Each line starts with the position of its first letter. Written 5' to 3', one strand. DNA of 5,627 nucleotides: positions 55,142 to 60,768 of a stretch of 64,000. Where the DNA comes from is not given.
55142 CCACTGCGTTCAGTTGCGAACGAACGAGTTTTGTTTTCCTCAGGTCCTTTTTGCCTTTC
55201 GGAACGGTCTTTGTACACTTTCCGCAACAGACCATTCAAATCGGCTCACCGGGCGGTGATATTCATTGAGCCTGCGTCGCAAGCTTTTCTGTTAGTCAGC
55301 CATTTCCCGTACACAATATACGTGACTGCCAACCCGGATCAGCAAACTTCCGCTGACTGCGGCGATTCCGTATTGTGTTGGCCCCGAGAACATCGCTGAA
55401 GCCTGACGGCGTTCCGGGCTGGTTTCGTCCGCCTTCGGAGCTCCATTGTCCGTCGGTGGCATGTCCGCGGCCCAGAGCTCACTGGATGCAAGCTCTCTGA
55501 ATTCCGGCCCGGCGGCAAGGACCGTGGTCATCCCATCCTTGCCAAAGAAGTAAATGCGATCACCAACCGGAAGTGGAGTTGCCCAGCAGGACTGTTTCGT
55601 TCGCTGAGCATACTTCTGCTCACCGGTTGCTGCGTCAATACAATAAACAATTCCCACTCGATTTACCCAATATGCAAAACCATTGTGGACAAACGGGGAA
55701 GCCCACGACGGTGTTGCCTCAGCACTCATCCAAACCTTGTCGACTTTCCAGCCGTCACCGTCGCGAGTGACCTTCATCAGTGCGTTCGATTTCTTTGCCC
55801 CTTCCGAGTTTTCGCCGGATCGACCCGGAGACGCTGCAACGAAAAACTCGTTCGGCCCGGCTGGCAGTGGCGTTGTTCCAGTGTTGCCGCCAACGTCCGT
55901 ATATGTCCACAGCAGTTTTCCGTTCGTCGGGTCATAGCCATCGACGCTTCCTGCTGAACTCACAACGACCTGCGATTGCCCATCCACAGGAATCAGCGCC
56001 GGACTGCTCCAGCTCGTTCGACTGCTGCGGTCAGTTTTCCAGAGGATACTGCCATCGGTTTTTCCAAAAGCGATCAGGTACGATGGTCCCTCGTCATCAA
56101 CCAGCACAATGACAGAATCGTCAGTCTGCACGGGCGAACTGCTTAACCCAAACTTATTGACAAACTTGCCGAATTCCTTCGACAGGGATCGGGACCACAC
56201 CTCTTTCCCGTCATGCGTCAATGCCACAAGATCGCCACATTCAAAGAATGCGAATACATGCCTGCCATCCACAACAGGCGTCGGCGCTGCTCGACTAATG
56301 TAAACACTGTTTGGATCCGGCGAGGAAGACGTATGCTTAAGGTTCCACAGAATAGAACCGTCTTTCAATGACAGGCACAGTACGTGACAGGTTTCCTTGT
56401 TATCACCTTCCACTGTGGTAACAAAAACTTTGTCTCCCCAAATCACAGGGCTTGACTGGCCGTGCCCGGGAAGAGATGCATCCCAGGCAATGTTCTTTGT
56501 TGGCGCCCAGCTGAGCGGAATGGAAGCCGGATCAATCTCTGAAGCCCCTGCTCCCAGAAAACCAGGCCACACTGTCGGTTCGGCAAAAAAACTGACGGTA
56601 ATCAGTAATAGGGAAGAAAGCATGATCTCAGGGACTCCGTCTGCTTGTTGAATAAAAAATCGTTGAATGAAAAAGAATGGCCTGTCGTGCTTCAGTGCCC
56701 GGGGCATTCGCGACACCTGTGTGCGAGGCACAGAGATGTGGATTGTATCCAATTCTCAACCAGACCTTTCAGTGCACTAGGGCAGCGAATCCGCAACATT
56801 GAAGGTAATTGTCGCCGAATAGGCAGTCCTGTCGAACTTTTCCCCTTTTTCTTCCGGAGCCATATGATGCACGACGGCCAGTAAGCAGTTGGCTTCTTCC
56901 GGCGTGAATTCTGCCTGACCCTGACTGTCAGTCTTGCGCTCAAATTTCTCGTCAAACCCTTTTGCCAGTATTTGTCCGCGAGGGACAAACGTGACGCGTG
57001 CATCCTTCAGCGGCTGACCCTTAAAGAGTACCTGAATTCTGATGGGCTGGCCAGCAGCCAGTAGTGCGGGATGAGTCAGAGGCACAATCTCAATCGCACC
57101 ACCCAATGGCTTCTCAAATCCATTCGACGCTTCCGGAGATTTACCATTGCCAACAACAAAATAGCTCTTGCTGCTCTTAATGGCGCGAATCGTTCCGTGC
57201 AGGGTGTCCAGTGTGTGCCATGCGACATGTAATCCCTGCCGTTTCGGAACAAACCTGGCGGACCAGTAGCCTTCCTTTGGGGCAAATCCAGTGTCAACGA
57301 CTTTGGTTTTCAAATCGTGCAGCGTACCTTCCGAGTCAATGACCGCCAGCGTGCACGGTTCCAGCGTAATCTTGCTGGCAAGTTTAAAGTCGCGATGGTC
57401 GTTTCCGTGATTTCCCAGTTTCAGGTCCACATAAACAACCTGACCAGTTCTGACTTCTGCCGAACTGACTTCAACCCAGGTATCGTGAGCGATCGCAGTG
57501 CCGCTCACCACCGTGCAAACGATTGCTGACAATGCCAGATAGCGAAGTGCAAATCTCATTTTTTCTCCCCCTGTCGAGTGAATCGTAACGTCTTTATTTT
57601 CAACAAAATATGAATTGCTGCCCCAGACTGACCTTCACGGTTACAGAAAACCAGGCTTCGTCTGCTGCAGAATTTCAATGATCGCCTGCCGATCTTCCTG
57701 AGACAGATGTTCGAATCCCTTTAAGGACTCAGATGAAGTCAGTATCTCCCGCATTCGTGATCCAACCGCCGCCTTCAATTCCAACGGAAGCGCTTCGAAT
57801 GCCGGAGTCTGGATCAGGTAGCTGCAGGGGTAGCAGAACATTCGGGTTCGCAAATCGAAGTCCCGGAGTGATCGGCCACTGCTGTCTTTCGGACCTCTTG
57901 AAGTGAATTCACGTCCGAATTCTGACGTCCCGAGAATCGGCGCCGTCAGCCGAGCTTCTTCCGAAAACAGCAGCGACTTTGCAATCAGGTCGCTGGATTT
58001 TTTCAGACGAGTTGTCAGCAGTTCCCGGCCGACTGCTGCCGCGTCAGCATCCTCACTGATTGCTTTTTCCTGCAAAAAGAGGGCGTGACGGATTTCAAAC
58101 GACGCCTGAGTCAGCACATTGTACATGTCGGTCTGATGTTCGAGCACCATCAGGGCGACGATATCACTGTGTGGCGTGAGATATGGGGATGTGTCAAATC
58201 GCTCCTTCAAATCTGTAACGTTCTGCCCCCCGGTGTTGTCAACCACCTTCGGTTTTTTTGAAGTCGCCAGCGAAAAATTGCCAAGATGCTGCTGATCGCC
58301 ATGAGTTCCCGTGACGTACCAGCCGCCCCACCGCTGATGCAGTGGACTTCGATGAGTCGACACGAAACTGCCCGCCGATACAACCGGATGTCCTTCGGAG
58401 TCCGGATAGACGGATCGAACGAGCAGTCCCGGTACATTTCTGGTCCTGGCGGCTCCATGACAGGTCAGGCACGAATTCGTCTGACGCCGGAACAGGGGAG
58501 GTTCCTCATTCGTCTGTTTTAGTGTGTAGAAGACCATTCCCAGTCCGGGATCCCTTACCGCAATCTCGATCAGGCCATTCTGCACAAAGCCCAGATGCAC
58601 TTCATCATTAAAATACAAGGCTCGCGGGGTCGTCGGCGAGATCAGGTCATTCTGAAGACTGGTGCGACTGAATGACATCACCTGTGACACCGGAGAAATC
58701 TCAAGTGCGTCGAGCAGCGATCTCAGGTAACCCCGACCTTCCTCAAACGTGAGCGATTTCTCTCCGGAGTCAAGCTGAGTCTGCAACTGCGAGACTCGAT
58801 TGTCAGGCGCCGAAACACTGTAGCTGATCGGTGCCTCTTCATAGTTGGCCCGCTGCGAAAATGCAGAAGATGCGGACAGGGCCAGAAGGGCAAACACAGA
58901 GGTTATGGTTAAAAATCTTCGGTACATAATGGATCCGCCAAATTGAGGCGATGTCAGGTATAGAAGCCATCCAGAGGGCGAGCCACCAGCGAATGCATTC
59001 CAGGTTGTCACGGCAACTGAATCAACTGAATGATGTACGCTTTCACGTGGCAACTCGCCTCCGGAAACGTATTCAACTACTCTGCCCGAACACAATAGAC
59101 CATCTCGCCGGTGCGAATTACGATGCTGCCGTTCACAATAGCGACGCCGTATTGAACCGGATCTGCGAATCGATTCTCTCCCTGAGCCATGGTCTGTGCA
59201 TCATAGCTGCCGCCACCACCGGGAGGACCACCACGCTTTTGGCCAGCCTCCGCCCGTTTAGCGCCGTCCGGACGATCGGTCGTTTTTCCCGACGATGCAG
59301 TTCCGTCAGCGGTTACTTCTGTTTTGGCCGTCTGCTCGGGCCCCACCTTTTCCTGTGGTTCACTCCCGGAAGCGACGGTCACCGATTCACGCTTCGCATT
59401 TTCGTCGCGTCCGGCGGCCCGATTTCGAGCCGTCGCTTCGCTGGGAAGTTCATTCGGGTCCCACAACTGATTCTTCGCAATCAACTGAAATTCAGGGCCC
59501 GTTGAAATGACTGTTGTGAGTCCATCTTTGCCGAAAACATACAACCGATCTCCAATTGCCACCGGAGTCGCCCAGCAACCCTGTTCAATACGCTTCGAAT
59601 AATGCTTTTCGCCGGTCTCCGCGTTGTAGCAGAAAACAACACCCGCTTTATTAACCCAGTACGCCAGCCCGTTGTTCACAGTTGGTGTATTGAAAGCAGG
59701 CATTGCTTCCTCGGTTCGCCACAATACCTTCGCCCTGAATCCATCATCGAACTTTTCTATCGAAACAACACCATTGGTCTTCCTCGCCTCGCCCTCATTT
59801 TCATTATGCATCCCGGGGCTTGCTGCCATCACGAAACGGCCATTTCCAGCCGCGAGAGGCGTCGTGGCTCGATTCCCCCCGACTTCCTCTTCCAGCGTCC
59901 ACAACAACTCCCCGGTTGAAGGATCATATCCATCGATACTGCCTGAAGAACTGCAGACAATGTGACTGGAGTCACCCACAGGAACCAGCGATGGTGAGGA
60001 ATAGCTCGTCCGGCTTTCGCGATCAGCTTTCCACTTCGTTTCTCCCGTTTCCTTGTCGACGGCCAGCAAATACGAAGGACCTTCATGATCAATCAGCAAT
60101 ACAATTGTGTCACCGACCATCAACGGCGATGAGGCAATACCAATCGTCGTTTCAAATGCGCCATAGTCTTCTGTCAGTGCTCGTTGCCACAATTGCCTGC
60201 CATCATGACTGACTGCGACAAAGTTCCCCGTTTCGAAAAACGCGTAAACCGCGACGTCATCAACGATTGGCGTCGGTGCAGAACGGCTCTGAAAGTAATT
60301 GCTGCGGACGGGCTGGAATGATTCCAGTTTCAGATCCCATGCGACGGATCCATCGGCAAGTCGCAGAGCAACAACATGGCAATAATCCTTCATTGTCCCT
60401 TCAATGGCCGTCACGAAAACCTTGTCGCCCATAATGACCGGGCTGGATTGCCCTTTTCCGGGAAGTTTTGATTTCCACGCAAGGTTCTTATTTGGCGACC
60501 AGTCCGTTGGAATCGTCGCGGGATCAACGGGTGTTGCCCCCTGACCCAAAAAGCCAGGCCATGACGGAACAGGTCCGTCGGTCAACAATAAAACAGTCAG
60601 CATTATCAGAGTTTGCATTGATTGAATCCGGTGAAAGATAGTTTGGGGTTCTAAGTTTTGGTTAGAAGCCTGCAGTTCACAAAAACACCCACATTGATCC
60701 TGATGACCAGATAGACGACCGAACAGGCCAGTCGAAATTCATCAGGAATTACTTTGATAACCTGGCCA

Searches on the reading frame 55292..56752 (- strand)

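Call 69: search_protein_families(library=pfam, proteins=[window:55292-56752:-], max_evalue=0.00001)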
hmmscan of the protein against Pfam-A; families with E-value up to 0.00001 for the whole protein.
window:55292-56752:- (486 aa): 2 families
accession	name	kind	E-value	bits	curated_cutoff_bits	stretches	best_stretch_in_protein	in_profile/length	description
PF13360.13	PQQ_2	-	1e-32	114.1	27.6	2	157-294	29-153/233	Outer membrane protein assembly factor BamB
PF13570.13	Beta-prop_ACSF4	-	5.4e-11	42.9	133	1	86-289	123-302/329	Beta-alanine-activating enzyme, beta-propeller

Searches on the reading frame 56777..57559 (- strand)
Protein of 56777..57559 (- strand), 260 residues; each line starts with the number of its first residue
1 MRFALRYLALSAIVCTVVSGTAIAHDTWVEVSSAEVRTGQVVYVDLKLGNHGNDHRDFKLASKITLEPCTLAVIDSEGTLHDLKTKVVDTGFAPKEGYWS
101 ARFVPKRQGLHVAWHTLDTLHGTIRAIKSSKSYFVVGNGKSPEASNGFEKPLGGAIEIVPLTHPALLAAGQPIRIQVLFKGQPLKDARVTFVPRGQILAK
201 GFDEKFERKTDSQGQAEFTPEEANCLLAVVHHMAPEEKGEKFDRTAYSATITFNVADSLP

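Call 69: search_protein_families(library=pfam, proteins=[window:56777-57559:-], max_evalue=0.00001)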
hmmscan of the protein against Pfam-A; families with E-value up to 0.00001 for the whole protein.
window:56777-57559:- (260 aa): 1 family
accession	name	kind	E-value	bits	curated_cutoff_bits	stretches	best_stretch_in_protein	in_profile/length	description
PF10670.15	DUF4198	-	2.6e-29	103.3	34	1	23-231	2-206/209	Domain of unknown function (DUF4198)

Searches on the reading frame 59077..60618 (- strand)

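Call 69: search_protein_families(library=pfam, proteins=[window:59077-60618:-], max_evalue=0.00001)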
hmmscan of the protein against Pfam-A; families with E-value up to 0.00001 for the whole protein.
window:59077-60618:- (513 aa): 3 families
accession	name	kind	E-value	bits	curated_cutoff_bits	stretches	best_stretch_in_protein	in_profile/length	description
PF13360.13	PQQ_2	-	5.9e-29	101.8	27.6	2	45-179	54-178/233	Outer membrane protein assembly factor BamB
PF13570.13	Beta-prop_ACSF4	-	3.1e-15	56.9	133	1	161-363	135-319/329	Beta-alanine-activating enzyme, beta-propeller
PF01011.28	PQQ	-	9.7e-09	34.9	26.7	0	159-207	47-92/595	Glucose/ethanol/alcohol dehydrogenase, beta-propeller domain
